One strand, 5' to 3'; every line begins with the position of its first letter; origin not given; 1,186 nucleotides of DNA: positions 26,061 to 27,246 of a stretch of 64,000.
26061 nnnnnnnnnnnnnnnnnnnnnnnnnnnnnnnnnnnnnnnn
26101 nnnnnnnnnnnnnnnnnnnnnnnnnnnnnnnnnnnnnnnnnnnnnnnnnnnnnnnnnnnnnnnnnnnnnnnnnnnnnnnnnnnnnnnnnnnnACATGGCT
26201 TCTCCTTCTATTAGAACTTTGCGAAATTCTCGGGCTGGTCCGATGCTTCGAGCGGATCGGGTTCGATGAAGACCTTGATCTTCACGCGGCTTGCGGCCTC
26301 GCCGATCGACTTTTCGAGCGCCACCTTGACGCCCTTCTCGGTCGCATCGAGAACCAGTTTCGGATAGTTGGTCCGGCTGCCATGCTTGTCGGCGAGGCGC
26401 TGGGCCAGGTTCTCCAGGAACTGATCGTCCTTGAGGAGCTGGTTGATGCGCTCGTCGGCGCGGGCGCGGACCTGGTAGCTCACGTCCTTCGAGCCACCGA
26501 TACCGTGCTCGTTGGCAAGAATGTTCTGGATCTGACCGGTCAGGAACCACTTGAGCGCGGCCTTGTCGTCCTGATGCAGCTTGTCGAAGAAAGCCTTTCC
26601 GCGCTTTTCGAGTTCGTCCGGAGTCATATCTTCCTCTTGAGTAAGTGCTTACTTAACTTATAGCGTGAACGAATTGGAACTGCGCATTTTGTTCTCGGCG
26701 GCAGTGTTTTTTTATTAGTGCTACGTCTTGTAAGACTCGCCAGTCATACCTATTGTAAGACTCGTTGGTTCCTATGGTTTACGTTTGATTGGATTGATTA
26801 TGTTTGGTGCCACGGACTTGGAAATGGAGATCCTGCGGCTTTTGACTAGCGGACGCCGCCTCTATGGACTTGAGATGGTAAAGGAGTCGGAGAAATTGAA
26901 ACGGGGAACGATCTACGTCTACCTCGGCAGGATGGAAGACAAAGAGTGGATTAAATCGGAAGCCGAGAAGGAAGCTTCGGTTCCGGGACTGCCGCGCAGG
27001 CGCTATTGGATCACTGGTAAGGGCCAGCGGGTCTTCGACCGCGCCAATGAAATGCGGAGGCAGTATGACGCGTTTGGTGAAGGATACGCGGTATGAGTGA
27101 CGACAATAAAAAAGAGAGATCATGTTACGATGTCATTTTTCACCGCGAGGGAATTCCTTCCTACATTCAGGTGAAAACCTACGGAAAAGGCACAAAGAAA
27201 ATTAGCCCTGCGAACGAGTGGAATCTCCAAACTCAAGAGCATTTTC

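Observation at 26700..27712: AT-rich plus-strand moron: PadR regulator + 197-aa unknown protein with a direct-repeat operator and its own terminator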

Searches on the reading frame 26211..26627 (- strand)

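Call 4: search_protein_families(library=pfam, proteins=[window:26211-26627:-], max_evalue=1)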
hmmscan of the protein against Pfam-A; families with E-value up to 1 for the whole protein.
window:26211-26627:- (138 aa): 2 families
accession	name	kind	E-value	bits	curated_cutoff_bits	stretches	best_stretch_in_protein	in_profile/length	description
PF05400.18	FliT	-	0.13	13.6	29.5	1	33-80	24-66/85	Flagellar protein FliT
PF06256.17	Nucleo_LEF-12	-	0.17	12.2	27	1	49-88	58-96/164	Nucleopolyhedrovirus LEF-12 protein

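Call 5: search_protein_families(library=phrogs, proteins=[window:26211-26627:-], max_evalue=1)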
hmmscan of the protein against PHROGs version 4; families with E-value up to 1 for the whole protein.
window:26211-26627:- (138 aa): 3 families
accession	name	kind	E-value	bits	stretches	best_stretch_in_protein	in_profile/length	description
phrog_11816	-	unknown function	0.11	13.5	1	78-105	30-57/66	-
phrog_3662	-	unknown function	0.22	12.8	0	14-39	31-56/83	-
phrog_26393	-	unknown function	0.27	12.8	1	25-68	12-51/77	-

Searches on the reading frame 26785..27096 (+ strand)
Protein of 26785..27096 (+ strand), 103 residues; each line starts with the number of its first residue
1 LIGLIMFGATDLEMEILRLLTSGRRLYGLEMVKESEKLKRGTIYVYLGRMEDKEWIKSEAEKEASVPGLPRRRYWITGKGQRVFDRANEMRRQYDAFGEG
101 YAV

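Call 4: search_protein_families(library=pfam, proteins=[window:26785-27096:+], max_evalue=1)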
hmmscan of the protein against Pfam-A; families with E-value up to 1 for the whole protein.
window:26785-27096:+ (103 aa): 7 families
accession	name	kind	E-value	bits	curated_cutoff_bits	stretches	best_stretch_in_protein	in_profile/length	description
PF03551.20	PadR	-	2.1e-09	37.7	27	1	16-85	1-74/75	Transcriptional regulator PadR-like family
PF03965.22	Penicillinase_R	-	0.0047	17.7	22.6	1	10-65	2-60/115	Penicillinase repressor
PF13601.12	HTH_34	-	0.017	15.7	27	1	13-87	2-72/80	Winged helix DNA-binding domain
PF01978.25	TrmB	-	0.027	14.8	25.6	1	7-62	4-58/68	Sugar-specific transcriptional regulator TrmB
PF14947.12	HTH_45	-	0.053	14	25.5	1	38-92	31-74/77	Winged helix-turn-helix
PF05584.17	Sulfolobus_pRN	-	0.058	13.9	20.8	1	19-62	11-54/72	Sulfolobus plasmid regulatory protein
PF25213.1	HVO_A0261_N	-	0.092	13.1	35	1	38-93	36-80/86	HVO_A0261 N-terminal domain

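Call 5: search_protein_families(library=phrogs, proteins=[window:26785-27096:+], max_evalue=1)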
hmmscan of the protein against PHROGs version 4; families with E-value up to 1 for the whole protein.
window:26785-27096:+ (103 aa): 3 families
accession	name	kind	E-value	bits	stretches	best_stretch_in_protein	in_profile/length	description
phrog_2440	-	transcription regulation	0.067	14.1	1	15-82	32-93/126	transcriptional regulator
phrog_13512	-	transcription regulation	0.16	12.7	1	11-88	5-86/178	transcriptional regulator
phrog_20443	-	unknown function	0.38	11.3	1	31-64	25-58/130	-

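Call 15: search_dna_similar(query=window:26785-27093:+, collection=phages, mode=protein, max_evalue=0.01)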
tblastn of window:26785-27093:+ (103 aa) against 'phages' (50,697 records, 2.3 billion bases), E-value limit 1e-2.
No match.

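Call 20: search_protein_families(library=ncbifam, proteins=[window:26785-27096:+], max_evalue=5)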
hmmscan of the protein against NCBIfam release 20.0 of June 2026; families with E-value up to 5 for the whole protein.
window:26785-27096:+ (103 aa): 8 families
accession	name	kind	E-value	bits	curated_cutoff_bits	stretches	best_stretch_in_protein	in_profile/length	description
TIGR03433.1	padR_acidobact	paralog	1.4e-05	25.2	101.8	1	12-89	5-86/101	PadR family transcriptional regulator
NF053635.1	TransRegRv3488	equivalog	0.0029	17.8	140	1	30-87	30-84/98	Rv3488 family transcriptional regulator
TIGR01884.1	cas_HTH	subfamily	0.022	14.1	60.2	1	4-63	135-193/202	CRISPR-associated CARF protein Csa3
NF053606.1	Sta1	subfamily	0.026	14.6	80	1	5-77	14-84/100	Sta1 family transcriptional regulator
NF053756.1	MreA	equivalog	0.031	14.1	100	1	17-89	23-93/110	MreA family transcriptional regulator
NF006931.0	PRK09416.1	equivalog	0.032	14.4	112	1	39-91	76-122/135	PadR family transcriptional regulator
NF040939.2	trans_reg_lrs14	equivalog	0.052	13.6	90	1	6-77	16-86/103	Lrs14 family HTH-type transcriptional regulator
NF053755.1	MsvR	equivalog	0.067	12.9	220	1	13-63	15-63/236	transcriptional factor MsvR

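Call 21: search_protein_families(library=padloc, proteins=[window:26785-27096:+], max_evalue=5)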
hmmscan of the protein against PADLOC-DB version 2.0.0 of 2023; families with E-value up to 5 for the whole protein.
window:26785-27096:+ (103 aa): 1 family
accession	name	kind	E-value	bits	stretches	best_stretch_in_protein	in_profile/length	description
PDLC01859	CARF3--CARF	-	0.045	11.5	1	10-60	149-202/213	-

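Call 70: search_solved_structures(query=window:26800-27093:+, max_evalue=0.01)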
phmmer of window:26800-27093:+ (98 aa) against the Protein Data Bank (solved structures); distinct sequences matched with E-value up to 0.01: 2.
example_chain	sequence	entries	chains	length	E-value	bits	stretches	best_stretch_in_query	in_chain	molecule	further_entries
5dym_A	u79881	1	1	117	0.00015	25.1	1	19-79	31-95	PadR-family transcriptional regulator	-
3hhh_A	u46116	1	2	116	0.0061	20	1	19-77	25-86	Transcriptional regulator, PadR family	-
